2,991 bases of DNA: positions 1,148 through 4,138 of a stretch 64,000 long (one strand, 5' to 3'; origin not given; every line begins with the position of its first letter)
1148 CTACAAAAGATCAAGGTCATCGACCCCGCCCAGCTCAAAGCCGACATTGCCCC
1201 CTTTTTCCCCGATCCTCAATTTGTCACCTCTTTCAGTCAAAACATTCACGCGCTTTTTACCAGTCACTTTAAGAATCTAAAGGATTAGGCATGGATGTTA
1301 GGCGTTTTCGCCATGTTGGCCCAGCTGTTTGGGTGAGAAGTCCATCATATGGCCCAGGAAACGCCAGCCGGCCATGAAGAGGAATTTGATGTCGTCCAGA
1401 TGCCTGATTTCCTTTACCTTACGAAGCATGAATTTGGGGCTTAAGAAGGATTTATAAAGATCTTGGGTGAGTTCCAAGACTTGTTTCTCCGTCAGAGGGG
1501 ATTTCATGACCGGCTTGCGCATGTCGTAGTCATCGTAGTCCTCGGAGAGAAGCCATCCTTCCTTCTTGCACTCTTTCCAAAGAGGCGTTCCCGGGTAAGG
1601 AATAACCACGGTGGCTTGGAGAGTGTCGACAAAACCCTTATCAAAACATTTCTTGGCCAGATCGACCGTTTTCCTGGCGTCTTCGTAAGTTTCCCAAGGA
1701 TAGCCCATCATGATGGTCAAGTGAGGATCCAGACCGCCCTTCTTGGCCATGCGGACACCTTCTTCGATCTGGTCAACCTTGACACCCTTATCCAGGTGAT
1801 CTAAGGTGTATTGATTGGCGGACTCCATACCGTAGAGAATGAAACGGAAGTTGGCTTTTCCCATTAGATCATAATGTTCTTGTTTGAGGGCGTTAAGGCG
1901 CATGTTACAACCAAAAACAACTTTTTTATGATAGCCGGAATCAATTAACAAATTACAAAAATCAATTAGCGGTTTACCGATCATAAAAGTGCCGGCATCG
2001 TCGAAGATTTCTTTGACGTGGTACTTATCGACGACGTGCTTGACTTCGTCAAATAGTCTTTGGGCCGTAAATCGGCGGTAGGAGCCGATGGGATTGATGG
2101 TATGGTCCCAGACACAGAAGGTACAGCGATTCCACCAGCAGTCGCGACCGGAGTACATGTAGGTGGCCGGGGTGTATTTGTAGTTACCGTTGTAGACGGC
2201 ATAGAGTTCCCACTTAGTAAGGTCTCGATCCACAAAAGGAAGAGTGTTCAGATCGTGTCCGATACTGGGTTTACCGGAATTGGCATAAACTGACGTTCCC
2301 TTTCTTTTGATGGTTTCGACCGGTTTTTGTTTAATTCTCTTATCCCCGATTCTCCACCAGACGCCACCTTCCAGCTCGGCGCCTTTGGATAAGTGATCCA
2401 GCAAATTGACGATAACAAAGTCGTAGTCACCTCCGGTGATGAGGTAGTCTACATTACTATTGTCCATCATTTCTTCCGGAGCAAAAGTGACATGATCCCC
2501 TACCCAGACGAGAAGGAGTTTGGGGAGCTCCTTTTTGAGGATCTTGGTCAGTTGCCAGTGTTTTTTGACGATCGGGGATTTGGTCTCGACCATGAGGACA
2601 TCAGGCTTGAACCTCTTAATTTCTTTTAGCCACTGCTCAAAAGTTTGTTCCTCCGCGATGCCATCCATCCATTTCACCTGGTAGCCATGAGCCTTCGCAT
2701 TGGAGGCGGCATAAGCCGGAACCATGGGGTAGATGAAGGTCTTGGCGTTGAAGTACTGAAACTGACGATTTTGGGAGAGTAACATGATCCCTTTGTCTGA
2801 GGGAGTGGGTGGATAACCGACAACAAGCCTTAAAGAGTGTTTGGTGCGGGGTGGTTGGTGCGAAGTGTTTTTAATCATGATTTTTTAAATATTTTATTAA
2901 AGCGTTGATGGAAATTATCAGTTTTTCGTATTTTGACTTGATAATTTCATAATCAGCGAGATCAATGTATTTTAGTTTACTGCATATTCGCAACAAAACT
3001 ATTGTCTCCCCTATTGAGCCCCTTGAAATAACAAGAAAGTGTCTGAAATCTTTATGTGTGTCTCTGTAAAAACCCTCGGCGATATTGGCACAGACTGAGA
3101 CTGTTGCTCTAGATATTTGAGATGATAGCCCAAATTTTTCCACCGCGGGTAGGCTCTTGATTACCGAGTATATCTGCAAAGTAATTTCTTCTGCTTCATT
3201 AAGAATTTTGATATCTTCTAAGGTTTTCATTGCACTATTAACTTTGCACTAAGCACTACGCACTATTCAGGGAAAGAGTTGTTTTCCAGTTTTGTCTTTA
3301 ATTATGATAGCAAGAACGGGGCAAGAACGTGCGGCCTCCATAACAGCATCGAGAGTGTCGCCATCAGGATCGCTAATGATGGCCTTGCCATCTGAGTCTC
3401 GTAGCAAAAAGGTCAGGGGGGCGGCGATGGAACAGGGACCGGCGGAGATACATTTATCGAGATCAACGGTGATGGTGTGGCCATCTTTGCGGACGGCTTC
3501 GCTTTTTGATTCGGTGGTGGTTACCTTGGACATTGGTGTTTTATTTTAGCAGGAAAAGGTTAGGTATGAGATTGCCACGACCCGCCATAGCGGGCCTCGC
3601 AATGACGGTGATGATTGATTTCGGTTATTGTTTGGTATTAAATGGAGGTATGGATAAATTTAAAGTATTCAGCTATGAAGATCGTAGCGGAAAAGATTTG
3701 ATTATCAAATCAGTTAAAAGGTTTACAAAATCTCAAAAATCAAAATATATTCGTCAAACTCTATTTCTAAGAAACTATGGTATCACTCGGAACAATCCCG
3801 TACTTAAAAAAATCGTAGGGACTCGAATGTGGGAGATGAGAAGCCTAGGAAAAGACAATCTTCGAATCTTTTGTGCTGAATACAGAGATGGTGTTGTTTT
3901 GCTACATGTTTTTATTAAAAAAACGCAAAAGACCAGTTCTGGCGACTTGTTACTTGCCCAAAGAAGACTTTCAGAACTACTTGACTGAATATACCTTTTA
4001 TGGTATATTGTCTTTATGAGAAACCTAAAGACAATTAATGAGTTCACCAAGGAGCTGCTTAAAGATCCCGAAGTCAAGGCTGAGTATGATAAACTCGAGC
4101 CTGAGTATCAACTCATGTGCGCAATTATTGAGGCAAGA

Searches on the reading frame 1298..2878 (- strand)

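Call 12: search_protein_families(library=pfam, proteins=[window:1298-2878:-], max_evalue=0.01)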
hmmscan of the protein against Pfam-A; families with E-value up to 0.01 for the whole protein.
window:1298-2878:- (526 aa): 2 families
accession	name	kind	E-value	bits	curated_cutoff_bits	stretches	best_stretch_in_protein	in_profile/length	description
PF04055.27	Radical_SAM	-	2e-16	61.1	29.5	1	245-408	5-166/166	Radical SAM superfamily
PF02310.24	B12-binding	-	4.3e-08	33.5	32.1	1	51-149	14-111/121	B12 binding domain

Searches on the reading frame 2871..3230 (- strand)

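Call 12: search_protein_families(library=pfam, proteins=[window:2871-3230:-], max_evalue=0.01)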
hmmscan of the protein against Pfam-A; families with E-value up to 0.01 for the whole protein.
window:2871-3230:- (119 aa): 1 family
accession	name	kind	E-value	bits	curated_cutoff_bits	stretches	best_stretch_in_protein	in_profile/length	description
PF05635.17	23S_rRNA_IVP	-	3.7e-31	107.9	33.8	1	5-108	1-104/106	23S rRNA-intervening sequence protein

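Call 13: search_protein_families(library=ncbifam, proteins=[window:2871-3230:-], max_evalue=0.01)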
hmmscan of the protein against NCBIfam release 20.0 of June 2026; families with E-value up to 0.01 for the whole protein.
window:2871-3230:- (119 aa): 4 families
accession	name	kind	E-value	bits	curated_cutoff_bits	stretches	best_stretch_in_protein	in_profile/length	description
TIGR02436.1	TIGR02436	subfamily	2.9e-30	104.7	24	1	11-116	3-109/109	four helix bundle protein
NF008911.0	PRK12275.1-2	subfamily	6.9e-24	84.6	137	1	2-117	2-117/118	hypothetical protein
NF008912.0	PRK12275.1-6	subfamily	2.5e-20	72.7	124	1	4-117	3-113/117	hypothetical protein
NF033474.1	DivGenRetAVD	equivalog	0.00017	21.8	80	1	8-100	2-91/104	diversity-generating retroelement protein Avd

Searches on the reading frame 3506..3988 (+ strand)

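Call 12: search_protein_families(library=pfam, proteins=[window:3506-3988:+], max_evalue=0.01)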
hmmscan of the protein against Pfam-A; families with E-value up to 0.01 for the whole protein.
window:3506-3988:+ (160 aa): 1 family
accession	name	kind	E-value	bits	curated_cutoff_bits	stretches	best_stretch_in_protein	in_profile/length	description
PF05973.20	Gp49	-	1.8e-12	47.6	23.9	1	71-155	4-89/90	Phage derived protein Gp49-like (DUF891)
